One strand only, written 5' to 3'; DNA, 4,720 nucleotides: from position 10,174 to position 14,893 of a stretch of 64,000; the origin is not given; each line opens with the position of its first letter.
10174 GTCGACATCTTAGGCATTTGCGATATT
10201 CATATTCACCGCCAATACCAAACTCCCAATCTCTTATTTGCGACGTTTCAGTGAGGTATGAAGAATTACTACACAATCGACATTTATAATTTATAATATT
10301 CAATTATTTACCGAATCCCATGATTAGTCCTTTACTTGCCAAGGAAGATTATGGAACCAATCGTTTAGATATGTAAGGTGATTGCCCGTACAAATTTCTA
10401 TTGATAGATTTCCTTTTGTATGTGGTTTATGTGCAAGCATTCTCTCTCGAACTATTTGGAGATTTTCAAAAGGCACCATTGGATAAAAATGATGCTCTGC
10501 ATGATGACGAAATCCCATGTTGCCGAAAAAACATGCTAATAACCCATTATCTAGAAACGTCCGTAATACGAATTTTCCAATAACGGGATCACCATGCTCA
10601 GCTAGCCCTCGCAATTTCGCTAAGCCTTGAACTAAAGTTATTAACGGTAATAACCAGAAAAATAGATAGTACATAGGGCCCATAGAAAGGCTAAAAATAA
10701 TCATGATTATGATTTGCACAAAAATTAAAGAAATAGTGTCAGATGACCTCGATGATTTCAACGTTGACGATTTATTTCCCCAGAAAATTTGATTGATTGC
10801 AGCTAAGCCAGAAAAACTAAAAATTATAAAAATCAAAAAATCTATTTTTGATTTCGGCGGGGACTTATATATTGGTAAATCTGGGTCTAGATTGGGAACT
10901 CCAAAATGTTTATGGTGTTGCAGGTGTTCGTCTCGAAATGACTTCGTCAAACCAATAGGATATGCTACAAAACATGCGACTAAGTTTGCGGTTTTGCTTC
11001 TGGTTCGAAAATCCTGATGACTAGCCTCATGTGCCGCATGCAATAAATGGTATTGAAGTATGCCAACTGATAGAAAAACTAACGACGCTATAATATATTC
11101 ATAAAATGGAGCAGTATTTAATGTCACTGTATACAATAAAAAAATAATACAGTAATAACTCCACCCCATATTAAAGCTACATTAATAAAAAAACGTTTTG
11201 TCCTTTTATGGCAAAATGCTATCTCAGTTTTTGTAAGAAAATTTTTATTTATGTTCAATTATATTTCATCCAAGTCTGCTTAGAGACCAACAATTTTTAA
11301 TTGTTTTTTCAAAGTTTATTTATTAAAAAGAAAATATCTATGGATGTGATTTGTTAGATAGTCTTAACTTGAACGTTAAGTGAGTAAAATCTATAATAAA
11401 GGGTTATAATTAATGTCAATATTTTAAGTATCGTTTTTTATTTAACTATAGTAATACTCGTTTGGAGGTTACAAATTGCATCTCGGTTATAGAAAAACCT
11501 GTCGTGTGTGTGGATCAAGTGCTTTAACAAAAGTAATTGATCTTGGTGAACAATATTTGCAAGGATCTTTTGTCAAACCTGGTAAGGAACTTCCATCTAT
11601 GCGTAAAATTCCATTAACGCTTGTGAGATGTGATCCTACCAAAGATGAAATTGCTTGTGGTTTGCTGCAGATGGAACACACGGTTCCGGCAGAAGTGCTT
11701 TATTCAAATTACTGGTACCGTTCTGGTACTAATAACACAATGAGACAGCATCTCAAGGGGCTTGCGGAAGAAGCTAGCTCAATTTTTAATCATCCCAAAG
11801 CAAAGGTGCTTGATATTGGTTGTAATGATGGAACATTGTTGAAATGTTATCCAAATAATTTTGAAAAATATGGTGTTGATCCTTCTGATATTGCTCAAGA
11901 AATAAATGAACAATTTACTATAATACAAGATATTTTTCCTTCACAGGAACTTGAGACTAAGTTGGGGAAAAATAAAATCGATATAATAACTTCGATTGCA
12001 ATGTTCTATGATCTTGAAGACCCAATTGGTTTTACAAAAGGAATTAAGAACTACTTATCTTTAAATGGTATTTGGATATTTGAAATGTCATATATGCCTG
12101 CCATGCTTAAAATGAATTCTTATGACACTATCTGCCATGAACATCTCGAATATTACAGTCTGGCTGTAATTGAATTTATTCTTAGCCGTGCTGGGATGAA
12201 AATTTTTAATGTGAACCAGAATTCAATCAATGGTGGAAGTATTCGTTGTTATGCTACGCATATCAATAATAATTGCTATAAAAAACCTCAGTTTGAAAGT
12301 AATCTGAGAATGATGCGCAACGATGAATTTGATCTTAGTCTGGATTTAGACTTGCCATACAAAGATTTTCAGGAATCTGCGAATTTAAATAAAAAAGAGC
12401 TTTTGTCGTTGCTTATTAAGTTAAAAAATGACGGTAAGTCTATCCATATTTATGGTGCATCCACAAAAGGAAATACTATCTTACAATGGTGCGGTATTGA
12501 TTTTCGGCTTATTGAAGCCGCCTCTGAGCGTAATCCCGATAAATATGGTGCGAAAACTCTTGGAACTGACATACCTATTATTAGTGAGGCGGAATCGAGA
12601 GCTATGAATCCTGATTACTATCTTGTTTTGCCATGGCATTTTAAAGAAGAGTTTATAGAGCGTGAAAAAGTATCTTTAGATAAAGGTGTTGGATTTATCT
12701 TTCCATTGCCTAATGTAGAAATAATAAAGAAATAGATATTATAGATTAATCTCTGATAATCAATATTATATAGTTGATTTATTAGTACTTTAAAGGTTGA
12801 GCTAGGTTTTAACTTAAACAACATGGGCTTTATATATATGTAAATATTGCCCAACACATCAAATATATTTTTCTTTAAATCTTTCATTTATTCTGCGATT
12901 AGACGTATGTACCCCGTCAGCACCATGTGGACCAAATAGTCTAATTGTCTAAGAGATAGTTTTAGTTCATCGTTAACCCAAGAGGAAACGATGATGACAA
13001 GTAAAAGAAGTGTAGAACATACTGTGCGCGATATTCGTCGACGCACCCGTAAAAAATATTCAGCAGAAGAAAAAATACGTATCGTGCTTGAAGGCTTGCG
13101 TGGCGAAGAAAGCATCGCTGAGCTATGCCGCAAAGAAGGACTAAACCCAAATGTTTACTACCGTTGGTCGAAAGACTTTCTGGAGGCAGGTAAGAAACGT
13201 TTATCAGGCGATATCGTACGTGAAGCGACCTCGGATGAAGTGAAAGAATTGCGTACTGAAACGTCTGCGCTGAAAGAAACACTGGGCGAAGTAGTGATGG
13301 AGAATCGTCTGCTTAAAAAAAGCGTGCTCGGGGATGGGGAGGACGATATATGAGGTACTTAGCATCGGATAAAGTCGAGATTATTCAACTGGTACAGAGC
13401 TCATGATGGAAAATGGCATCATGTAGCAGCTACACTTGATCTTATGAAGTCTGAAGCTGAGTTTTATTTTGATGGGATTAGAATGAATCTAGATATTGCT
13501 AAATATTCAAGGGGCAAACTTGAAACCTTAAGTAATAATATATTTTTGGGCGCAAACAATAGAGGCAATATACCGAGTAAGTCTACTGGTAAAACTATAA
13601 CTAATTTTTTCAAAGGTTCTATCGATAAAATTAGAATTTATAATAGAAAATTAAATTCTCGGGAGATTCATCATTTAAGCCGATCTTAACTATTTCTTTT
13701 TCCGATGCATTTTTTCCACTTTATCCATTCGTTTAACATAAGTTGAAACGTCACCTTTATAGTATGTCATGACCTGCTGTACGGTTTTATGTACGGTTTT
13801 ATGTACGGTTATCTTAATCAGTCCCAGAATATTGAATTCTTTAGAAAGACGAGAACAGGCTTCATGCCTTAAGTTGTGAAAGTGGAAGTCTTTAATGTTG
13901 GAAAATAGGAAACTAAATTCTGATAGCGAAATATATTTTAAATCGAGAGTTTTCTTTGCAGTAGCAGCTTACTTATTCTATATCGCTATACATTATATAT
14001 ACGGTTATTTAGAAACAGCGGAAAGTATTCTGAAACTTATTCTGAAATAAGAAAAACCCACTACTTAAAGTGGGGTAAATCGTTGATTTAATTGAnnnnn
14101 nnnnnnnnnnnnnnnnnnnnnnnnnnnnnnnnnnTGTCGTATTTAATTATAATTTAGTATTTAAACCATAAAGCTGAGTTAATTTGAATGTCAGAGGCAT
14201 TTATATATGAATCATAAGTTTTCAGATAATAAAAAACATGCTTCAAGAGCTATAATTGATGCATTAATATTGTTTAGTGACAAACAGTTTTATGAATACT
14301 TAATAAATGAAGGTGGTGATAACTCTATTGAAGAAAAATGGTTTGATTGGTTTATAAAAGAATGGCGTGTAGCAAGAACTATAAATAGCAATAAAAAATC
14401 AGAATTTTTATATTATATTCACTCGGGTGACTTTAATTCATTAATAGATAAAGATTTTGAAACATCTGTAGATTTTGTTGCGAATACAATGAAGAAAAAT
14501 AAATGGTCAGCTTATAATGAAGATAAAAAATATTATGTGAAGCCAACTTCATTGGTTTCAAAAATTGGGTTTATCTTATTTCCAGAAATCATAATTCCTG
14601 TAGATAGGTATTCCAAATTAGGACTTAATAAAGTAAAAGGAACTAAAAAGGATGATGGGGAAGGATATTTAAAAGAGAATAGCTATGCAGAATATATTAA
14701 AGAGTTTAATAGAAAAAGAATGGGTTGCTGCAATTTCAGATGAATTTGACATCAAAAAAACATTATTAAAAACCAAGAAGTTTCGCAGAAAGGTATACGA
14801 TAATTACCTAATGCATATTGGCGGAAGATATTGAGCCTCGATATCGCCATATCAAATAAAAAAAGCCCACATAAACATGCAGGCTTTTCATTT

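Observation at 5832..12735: AT-rich island encoding a methylation-dense sugar/lipid modification pathway (four methyltransferase domains, C-methyltransferase, GT2-MTase fusion, desaturase)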

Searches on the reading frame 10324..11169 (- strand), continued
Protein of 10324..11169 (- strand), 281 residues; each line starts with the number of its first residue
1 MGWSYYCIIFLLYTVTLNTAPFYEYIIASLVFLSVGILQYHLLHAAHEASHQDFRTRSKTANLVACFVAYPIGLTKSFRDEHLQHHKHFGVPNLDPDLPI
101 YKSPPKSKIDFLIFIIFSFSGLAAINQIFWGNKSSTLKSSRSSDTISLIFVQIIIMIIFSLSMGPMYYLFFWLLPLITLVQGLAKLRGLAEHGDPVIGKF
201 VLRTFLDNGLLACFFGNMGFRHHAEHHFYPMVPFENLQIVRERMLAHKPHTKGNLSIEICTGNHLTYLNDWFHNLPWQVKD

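Call 89: fold_search(model_id=the predicted structure, library=pdb)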
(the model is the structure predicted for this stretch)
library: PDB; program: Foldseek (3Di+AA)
matches with E <= 10: 46; with E <= 0.001: 1
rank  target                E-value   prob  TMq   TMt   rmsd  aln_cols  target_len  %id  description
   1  8xks_K                3.1e-04  1.00  0.60  0.48   6.1       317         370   12  The cryo-EM structure of Orf2971-FtsHi motor complex (released 2024-12-04)
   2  8xqw_M                2.0e-03  1.00  0.59  0.45   6.7       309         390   13  Cryo-EM structure of the Ycf2-FtsHi motor complex from Chlamydomonas reinhardtii in AMPPNP bound state (released 2024-09-11)
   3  8f6t                  1.6e-02  1.00  0.50  0.35   5.7       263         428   17  Cryo-EM structure of alkane 1-monooxygenase AlkB-AlkG complex from Fontimonas thermophila (released 2023-04-05)
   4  6bav_A                2.1e+00  0.03  0.12  0.11  23.0       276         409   13  Crystal Structure of GltPh R397C in complex with S-Benzyl-L-Cysteine (released 2018-01-17)
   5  8afa_B                2.2e+00  0.05  0.13  0.10  17.2       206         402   14  Cryo-EM structure of a substrate-bound glutamate transporter homologue GltTk encapsulated within a nanodisc (released 2023-04-05)
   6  8afa_A                2.3e+00  0.05  0.13  0.10  17.3       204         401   14  Cryo-EM structure of a substrate-bound glutamate transporter homologue GltTk encapsulated within a nanodisc (released 2023-04-05)
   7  4n8r_B                3.2e+00  0.04  0.15  0.19  19.2       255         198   11  Crystal structure of RXRa LBD complexed with a synthetic modulator K-8008 (released 2014-05-14)
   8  7ahk                  3.5e+00  0.03  0.13  0.10  20.1       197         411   13  Crystal structure of the outward-facing state of the substrate-free Na+-only bound glutamate transporter homolog GltPh (released 2020-11-18)
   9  9bh1                  3.9e+00  0.02  0.13  0.10  21.2       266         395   15  Apo GltPh, intermediate outward-facing state (released 2025-03-12)
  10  5tbp_A                4.1e+00  0.04  0.16  0.20  18.4       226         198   13  Crystal Structure of RXR-alpha ligand binding domain complexed with synthetic modulator K8003 (released 2017-08-09)
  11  8rsr                  4.3e+00  0.01  0.13  0.11  22.1       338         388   11  Crystal structure of marine actinobacteria clade rhodopsin (MAR) - human GTPase Arf1 (L8K,Q71L) chimera; N state (released 2025-04-02)
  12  8fbj                  4.9e+00  0.03  0.15  0.14  21.0       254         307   15  Improving the secretion of designed protein assemblies through negative design of cryptic transmembrane domains (released 2023-03-22)
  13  7paf_A                4.9e+00  0.02  0.14  0.14  17.4       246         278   15  Streptococcus pneumoniae choline importer LicB in lipid nanodiscs (released 2022-03-16)
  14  8acy_D                5.7e+00  0.06  0.13  0.17  12.2       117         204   10  X-ray structure of Na+-NQR from Vibrio cholerae at 3.5 A resolution (released 2023-07-12)
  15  9ezj_D                5.7e+00  0.02  0.11  0.11  23.5       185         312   11  Apo human TDO in complex with a bound inhibitor (Cpd-4) (released 2024-06-05)
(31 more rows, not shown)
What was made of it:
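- On Membrane di-iron desaturase/hydroxylase (PF00487): Foldseek matches AlkB 8f6t at probability 1.00 (call 89).
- The model's best match among characterised enzymes is AlkB (call 89).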

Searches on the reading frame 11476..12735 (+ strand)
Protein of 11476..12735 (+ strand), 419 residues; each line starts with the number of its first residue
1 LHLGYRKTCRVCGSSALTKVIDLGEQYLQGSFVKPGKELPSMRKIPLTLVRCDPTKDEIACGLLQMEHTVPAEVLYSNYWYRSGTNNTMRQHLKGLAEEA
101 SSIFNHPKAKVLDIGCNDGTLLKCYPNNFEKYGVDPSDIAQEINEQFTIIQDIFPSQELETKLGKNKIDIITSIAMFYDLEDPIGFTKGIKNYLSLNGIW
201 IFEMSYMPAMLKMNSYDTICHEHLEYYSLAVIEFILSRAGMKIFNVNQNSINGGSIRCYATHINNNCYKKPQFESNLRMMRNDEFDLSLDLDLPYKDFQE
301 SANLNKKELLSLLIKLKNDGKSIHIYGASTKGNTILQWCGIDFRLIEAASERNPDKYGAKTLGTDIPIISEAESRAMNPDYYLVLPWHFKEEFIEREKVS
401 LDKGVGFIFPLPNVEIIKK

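Call 4: search_protein_families(library=pfam, proteins=[window:11476-12735:+], max_evalue=0.01)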
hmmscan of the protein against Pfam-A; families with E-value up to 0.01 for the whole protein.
window:11476-12735:+ (419 aa): 6 families
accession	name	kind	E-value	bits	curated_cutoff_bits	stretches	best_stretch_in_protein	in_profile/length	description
PF08484.17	Methyltransf_14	-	1.5e-43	148.8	23.5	1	251-412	2-160/160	C-methyltransferase C-terminal domain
PF08421.16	Methyltransf_13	-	2.4e-16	60.1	31.3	1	9-76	1-62/62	Putative zinc binding domain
PF13489.12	Methyltransf_23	-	2.4e-14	53.8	27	1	105-243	20-161/164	Methyltransferase domain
PF08241.18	Methyltransf_11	-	0.00015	22.8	21.2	1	112-202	1-95/95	Methyltransferase domain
PF08242.18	Methyltransf_12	-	0.00042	21.4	30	1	112-199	1-97/98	Methyltransferase domain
PF13847.12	Methyltransf_31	-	0.003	17.7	27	0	106-206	2-113/145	Methyltransferase domain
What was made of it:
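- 11476..12735 (+): NDP-hexose C-methyltransferase of the TylC3/TcaB9 type, made of a Zn-ribbon, a Rossmann MT domain and a C-terminal domain. Pfam Methyltransf_13, _23 and _14 were found (call 4).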

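Call 5: find_encoding_contigs(protein=window:11476-12735:+, flank=10000, max_places=6)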
Protein window:11476-12735:+ (419 aa): no gene with exactly this product is on record in the collection.

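Call 6: search_protein_families(library=ncbifam, proteins=[window:11476-12735:+], max_evalue=0.01)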
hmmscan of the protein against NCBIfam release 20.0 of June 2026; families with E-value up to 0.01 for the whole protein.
window:11476-12735:+ (419 aa): 3 families
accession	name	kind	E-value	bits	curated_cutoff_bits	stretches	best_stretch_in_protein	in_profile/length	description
TIGR02072.1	BioC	equivalog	1.1e-06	28.6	184.95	1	101-249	31-179/244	malonyl-ACP O-methyltransferase BioC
TIGR00452.1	TIGR00452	equivalog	0.0045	15.9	275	1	108-205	118-222/316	tRNA 5-methoxyuridine(34)/uridine 5-oxyacetic acid(34) synthase CmoB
NF045667.1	MTase_DVU1556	equivalog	0.0079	15.7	155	0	106-171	21-88/213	DVU_1556 family methyltransferase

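Call 28: search_solved_structures(query=window:11506-12735:+, max_evalue=0.00001, show_alignments=1)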
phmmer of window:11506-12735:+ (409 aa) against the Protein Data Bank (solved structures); distinct sequences matched with E-value up to 0.00001: 10.
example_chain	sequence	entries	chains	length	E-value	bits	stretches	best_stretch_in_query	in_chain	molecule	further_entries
4rv9_A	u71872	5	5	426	2.7e-47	164.9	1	1-407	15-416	D-mycarose 3-C-methyltransferase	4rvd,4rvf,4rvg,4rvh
4e2w_A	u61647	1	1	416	2.2e-34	122.4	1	2-406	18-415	TcaB9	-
3ndi_A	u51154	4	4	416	3.8e-34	121.6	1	2-406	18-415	Methyltransferase | TcaB9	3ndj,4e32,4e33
4e2x_A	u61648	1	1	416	3.8e-34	121.6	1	2-406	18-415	TcaB9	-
4e30_A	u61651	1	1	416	5.8e-34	121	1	2-406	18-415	TcaB9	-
4e2y_A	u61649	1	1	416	9.9e-34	120.2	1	2-406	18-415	TcaB9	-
4e31_A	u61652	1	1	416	1e-33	120.2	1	2-406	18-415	TcaB9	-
4e2z_A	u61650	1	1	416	3.6e-33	118.4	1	2-406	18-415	TcaB9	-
5t6b_A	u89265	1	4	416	1e-30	110.3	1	2-406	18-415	Sugar 3-C-methyl transferase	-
5t64_A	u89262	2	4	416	9.8e-30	107.1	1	2-406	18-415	Sugar 3-C-methyl transferase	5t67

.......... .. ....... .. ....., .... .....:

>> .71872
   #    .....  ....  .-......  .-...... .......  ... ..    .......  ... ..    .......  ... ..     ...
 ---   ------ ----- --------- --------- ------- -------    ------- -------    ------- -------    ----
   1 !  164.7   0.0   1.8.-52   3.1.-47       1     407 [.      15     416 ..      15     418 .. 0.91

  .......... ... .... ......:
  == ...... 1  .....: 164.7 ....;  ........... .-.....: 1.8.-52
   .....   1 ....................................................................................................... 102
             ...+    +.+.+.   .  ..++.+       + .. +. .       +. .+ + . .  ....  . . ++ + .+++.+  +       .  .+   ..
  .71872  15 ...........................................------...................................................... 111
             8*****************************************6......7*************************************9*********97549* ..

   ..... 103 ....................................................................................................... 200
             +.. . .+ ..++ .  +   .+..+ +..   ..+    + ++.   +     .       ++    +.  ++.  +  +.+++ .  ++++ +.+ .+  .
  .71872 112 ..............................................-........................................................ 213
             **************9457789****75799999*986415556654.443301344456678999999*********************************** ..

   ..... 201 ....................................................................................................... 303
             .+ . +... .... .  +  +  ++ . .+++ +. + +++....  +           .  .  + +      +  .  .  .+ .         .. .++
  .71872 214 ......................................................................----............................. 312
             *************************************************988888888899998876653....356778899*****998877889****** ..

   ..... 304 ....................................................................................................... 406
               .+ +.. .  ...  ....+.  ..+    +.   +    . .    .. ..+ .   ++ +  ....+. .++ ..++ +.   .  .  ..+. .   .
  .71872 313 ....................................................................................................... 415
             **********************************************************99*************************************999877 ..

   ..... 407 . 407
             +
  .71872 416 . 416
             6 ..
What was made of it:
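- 11476..12735 (+): It aligns full-length to the mycarose 3-C-MT 4rv9 (165 bits) and to TcaB9 (call 28).
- On NDP-hexose 3-C-methyltransferase (TylC3/TcaB9): 4rv9 gives E 2.7e-47 over residues 1-407, and TcaB9 gives E 2e-34 (call 28).
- Closest known: TylC3 / TcaB9 / mycarose 3-C-methyltransferases. Same: The HEH motif region is conserved (call 28).
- The C-MT has the three-domain architecture and aligns full-length to solved sugar 3-C-MTs (calls 4, 28).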

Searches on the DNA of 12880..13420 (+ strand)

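Call 91: search_dna_similar(query=window:12880-13420:+, collection=plasmids, mode=distant, max_rows=12)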
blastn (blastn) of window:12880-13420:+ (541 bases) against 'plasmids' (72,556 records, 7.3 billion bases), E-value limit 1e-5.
Records with a match: 148; places in all: 254; records where one place covers at least 80% of the query: 0.
Best place of each record, by identity: 60-80% 148.
By first word of the organism name: Pseudosulfitobacter 30; Bradyrhizobium 14; Agrobacterium 13; Sphingobium 7; Paracoccus 5; Roseomonas 5; Novosphingobium 5; Sphingopyxis 4; Brucella 4; Sphingomonas 4; and 33 more.
By predicted mobility (MOB-suite, as given by PLSDB): non-mobilizable 75; conjugative 58; mobilizable 15.
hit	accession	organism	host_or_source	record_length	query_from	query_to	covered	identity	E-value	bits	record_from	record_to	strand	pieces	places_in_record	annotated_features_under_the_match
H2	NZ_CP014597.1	Salipiger sp. CCB-MM3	mangrove soil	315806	151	524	69%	68.2%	8e-30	139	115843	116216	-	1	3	IS3 family transposase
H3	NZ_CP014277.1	Martelella sp. AD-3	petroleum-contaminated soil with high ...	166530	151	514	67%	68.4%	2e-26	127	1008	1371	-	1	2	none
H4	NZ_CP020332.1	Martelella mediterranea DSM 17316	-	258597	151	514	67%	67.9%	3e-22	113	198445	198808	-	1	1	IS3 family transposase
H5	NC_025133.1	Sphingobium wenxiniae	-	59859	151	505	66%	68.8%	2e-26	128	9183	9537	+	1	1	IS3 family transposase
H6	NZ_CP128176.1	Sphingobium baderi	mixed culture,activated sludge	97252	151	505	66%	68.8%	2e-26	128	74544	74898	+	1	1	IS3 family transposase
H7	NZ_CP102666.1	Sphingobium sp. JS3065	whole organism,chemical plant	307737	151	505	66%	68.0%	1e-22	114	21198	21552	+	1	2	IS3 family transposase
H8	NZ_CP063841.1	Sphingopyxis granuli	whole organism,river sediment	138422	151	505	66%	67.6%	6e-25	123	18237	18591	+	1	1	IS3 family transposase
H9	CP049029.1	Rhodobacteraceae bacterium SC52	Apostichopus japonicus,pure ...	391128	166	507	63%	69.3%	2e-31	144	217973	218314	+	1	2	IS3 family transposase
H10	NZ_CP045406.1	Roseovarius sp. THAF9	pure culture,Surface of a polyethylene ...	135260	166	507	63%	69.1%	4e-28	132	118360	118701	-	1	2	IS3 family transposase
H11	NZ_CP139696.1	Limimaricola variabilis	Bacterial Culture,hydrothermal vent ...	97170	151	505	66%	66.3%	2e-18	101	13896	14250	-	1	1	none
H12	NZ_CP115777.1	Paracoccus albus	cell culture,sediment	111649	166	505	63%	69.1%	2e-30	141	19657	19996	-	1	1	IS3 family transposase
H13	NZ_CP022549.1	Sphingorhabdus sp. YGSMI21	cell culture,West sea sediment in South ...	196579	151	505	66%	66.1%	1e-15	92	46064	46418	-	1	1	none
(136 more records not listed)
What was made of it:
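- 12991..13353 (+): IS3-family orfA remnant; orfB is truncated after a few codons. It is about 68% identical to IS3 copies on alphaproteobacterial plasmids (call 91).
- Tried and rejected: The IS3 remnant is only about 68% identical to alphaproteobacterial copies (call 91).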

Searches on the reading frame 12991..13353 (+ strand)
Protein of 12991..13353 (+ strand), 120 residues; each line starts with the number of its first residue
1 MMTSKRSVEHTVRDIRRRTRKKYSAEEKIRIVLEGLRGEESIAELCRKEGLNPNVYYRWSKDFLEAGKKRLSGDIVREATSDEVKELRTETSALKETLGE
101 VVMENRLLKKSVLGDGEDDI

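Call 6: search_protein_families(library=ncbifam, proteins=[window:12991-13353:+], max_evalue=0.01)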
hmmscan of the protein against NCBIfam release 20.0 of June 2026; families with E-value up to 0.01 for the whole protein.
window:12991-13353:+ (120 aa): 5 families
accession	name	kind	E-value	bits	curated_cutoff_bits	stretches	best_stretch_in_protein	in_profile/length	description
NF033516.0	transpos_IS3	equivalog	8.4e-12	45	160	1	26-111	1-81/369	IS3 family transposase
NF047595.1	IS66_ISRel24_TnpA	equivalog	9.8e-10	39.1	74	1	20-66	2-48/113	IS66-like element accessory protein TnpA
NF038385.1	IS66_access_TnpA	equivalog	3.5e-06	26.7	150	1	14-64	80-130/190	IS66-like element accessory protein TnpA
NF006928.0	PRK09413.1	subfamily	0.00014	22.3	229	1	18-112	8-101/121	IS2 repressor TnpA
NF033577.2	transpos_IS481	equivalog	0.001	18.7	224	1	28-90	2-64/284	IS481 family transposase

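Call 36: search_protein_families(library=pfam, proteins=[window:12991-13353:+], max_evalue=10)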
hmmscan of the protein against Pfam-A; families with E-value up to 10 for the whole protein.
window:12991-13353:+ (120 aa): 6 families
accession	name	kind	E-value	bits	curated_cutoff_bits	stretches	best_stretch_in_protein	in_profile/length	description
PF01527.26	HTH_Tnp_1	-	3.2e-14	53.3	24.1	1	18-90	2-73/75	Transposase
PF13518.12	HTH_28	-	0.00065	20.2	25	1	27-69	1-42/52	Helix-turn-helix domain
PF13384.12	HTH_23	-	0.0016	18.6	24.6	1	24-67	3-45/50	Homeodomain-like domain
PF01166.23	TSC22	-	0.0081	16.7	30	1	79-112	11-44/57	TSC-22/dip/bun family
PF15619.11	Lebercilin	-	0.12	12.4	34.3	1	80-110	9-39/193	Ciliary protein causing Leber congenital amaurosis disease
PF19579.4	FtsL_2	-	0.62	10.4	24.6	1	80-110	48-78/100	Bacteriodetes cell division protein (FtsL-like)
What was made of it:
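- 12991..13353 (+): NCBIfam transpos_IS3 and Pfam HTH_Tnp_1 hits (calls 6, 36).
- Checked: An IS3 orfA remnant lies at 12991-13353 (calls 6, 36).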

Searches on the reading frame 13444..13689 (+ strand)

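Call 36: search_protein_families(library=pfam, proteins=[window:13444-13689:+], max_evalue=10)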
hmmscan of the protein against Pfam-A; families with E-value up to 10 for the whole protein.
window:13444-13689:+ (81 aa): 3 families
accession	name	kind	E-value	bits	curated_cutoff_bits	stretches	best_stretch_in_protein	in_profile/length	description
PF13385.13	Laminin_G_3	-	4.7e-06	27.3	27.6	1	4-76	92-151/151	Concanavalin A-like lectin/glucanases superfamily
PF02973.23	Sialidase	-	0.031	14.2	26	1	33-78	147-184/189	Sialidase, N-terminal domain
PF21991.1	capSnatchArena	-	0.041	13.9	24.2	1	35-75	69-109/194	Cap-snatching endonuclease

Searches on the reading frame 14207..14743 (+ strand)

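Call 4: search_protein_families(library=pfam, proteins=[window:14207-14743:+], max_evalue=0.01)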
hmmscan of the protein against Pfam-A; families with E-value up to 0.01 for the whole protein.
window:14207-14743:+ (178 aa): 0 families

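Call 6: search_protein_families(library=ncbifam, proteins=[window:14207-14743:+], max_evalue=0.01)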
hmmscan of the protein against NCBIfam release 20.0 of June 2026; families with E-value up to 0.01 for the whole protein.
window:14207-14743:+ (178 aa): 0 families

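Call 36: search_protein_families(library=pfam, proteins=[window:14207-14743:+], max_evalue=10)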
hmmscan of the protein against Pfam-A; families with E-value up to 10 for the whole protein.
window:14207-14743:+ (178 aa): 1 family
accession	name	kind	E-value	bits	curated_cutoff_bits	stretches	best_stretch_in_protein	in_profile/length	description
PF24189.1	Ig_RSC4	-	0.073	13.5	28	1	16-56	4-46/87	RSC4 Ig-like domain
